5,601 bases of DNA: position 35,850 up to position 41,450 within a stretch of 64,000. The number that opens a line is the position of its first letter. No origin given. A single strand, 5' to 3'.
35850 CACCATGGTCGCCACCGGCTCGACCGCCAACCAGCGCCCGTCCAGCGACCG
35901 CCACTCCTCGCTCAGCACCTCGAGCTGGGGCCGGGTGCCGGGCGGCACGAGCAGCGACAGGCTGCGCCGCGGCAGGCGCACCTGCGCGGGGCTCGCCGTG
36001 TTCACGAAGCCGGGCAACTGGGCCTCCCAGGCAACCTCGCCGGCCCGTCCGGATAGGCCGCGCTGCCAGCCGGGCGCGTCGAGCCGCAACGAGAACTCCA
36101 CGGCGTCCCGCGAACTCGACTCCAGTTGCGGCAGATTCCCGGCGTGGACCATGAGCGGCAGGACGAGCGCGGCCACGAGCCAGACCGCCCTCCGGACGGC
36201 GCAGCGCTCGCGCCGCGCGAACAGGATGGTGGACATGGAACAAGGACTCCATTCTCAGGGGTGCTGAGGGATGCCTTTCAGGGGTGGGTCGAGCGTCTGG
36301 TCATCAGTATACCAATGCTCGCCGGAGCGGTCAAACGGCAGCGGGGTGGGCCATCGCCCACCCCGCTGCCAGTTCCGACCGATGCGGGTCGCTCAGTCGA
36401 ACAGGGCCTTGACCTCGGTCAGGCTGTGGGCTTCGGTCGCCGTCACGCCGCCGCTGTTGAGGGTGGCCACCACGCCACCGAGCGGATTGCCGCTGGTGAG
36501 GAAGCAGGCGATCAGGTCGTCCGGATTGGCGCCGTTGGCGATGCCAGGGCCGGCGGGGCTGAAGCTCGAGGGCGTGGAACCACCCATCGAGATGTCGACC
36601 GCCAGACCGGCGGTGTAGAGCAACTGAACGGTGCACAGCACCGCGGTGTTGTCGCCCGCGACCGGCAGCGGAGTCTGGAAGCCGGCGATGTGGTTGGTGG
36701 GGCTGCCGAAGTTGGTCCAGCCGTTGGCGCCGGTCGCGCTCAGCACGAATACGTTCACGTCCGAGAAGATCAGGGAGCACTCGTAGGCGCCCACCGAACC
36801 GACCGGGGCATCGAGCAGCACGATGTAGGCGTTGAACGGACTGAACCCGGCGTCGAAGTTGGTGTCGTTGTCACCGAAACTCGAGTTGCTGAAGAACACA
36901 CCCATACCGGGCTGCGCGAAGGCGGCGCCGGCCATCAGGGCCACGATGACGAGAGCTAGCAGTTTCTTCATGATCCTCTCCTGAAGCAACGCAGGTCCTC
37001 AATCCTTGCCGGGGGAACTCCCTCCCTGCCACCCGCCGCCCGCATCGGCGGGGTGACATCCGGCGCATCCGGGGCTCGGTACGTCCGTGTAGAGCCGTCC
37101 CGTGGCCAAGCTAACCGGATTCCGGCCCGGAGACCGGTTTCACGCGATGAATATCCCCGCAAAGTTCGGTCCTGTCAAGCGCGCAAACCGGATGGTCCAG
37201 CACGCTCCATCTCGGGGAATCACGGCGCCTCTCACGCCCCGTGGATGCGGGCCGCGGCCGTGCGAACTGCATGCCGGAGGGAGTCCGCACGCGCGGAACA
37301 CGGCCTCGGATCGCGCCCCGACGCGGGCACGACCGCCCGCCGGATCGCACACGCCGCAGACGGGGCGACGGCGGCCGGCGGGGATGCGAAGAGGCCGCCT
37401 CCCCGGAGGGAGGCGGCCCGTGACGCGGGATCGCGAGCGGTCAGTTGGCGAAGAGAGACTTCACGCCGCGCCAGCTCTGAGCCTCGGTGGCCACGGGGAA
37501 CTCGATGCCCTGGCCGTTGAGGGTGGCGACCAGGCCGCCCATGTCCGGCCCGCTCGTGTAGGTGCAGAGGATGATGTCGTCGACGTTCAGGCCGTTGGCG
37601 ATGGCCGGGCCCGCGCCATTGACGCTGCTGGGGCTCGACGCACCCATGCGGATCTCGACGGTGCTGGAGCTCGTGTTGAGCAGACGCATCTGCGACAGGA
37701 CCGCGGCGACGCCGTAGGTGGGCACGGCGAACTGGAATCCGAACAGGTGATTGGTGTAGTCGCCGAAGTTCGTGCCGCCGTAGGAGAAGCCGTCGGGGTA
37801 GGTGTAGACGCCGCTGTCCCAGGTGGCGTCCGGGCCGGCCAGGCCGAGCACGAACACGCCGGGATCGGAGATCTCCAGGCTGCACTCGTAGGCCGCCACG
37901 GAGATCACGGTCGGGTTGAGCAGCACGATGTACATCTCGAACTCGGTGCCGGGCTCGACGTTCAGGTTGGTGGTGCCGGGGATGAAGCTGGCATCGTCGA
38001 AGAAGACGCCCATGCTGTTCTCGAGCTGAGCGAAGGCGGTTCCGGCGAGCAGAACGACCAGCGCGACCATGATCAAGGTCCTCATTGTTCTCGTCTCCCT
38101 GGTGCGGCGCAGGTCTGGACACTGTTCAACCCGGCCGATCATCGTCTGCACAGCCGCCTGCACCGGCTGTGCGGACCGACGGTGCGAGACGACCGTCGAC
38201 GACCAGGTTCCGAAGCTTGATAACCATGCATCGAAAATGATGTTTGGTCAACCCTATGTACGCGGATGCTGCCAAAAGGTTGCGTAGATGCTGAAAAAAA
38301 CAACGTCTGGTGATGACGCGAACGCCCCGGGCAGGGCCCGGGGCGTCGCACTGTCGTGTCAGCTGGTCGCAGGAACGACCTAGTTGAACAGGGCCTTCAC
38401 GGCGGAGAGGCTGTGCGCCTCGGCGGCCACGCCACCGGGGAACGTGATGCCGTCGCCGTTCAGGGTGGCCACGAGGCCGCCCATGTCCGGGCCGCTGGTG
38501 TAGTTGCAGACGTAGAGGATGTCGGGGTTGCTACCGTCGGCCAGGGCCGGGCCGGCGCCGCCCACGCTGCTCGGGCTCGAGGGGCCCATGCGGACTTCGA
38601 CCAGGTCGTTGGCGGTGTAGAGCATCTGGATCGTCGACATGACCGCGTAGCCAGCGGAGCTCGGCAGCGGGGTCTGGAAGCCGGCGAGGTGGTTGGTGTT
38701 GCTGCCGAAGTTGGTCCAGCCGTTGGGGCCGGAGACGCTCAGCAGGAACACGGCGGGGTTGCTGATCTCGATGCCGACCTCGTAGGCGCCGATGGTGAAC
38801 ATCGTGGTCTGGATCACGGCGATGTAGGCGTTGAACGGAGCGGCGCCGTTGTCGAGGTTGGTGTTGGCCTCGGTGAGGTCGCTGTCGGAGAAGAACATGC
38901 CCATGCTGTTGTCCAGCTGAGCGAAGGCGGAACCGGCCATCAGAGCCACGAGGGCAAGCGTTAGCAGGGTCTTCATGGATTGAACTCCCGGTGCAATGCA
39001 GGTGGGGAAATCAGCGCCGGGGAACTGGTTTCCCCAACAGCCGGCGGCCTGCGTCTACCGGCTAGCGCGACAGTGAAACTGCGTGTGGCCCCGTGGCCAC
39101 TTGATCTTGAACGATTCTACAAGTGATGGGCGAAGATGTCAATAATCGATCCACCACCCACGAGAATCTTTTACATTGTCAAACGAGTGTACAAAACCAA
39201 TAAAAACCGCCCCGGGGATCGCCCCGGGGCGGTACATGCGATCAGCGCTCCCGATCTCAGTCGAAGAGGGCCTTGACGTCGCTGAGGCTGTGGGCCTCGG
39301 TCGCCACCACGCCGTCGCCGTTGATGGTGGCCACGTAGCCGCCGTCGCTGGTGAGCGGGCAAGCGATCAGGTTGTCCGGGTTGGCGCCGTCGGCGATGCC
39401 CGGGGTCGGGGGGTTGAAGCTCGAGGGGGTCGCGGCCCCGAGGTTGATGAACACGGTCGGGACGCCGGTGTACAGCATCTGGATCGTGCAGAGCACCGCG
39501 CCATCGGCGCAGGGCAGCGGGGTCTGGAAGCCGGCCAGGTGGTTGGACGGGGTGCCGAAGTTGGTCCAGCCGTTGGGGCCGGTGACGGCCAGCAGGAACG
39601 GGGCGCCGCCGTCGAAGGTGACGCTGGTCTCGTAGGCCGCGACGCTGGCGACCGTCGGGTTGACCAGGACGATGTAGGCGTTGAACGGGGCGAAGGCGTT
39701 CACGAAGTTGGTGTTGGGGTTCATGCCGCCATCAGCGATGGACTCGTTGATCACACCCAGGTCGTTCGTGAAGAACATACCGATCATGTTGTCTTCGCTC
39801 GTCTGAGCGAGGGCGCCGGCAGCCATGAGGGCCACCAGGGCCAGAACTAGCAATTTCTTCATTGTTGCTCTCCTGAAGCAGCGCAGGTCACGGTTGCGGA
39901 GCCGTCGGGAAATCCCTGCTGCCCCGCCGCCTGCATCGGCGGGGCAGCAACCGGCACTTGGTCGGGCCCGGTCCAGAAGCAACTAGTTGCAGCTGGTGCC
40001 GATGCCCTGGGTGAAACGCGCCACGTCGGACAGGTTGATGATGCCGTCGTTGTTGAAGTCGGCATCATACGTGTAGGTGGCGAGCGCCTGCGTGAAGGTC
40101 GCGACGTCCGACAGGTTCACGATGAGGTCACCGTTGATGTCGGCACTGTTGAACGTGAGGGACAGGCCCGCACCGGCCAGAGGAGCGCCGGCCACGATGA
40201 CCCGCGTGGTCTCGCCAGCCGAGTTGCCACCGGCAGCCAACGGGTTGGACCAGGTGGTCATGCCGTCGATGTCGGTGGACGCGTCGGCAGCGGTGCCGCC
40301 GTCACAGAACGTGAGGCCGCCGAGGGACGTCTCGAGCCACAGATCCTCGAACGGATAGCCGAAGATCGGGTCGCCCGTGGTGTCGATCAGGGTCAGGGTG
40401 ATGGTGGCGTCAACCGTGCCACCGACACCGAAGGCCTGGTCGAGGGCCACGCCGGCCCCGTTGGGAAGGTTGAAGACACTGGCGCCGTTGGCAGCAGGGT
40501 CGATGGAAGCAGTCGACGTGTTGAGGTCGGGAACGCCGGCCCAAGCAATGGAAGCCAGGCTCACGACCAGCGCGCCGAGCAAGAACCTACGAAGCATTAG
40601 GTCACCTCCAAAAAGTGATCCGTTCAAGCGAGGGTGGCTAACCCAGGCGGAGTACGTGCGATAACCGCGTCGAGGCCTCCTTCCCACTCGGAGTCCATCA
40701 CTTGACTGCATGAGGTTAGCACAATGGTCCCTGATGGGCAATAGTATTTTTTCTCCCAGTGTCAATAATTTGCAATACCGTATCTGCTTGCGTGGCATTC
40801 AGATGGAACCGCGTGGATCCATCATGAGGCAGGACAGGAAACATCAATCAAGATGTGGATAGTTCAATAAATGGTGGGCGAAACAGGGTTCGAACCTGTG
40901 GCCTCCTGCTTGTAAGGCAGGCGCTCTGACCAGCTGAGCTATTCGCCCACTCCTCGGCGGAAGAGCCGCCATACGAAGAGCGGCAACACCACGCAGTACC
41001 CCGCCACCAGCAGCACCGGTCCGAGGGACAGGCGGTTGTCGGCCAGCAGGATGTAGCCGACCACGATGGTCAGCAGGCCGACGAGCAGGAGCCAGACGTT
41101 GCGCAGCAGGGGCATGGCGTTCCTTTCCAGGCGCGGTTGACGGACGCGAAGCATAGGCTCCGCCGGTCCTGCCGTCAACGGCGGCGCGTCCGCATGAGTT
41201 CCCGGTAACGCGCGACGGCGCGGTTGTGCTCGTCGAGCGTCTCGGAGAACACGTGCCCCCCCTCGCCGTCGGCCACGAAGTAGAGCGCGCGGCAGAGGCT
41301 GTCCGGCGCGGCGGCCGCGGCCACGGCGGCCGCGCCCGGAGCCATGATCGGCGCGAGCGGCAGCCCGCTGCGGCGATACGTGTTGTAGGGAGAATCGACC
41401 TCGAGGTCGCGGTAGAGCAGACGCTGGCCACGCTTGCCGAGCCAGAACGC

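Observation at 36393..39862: Tandem array of four divergent paralogs of an unrecognised small secreted protein family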

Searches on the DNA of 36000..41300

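Call 86: search_rna_families(source=window, start=36000, end=41300, threshold=evalue, max_evalue=1)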
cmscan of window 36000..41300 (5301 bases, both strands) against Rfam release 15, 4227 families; matches with E-value up to 1: 4.
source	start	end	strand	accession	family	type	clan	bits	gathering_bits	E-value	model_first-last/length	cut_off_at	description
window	40875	40948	-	RF00005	tRNA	Gene; tRNA;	CL00001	77.4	29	2.3e-16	1-71/71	no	tRNA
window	40874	40948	+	RF04354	Plastid-ycf2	Cis-reg;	-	28.7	65.7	0.0067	1-75/75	no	Plastid-ycf2 5UTR RNA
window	36337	36370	-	RF01698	Chloroflexi-1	Gene; sRNA;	-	21.3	80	0.65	20-52/84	no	Chloroflexi-1 RNA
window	39199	39290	-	RF02871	ncS54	Gene; sRNA;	-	20.1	43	0.44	1-79/79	no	Burkholderia sRNA 54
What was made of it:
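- Tried and rejected: It has no family for the intergenic leaders; the only real hit in the region is tRNA-Val (call 86).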
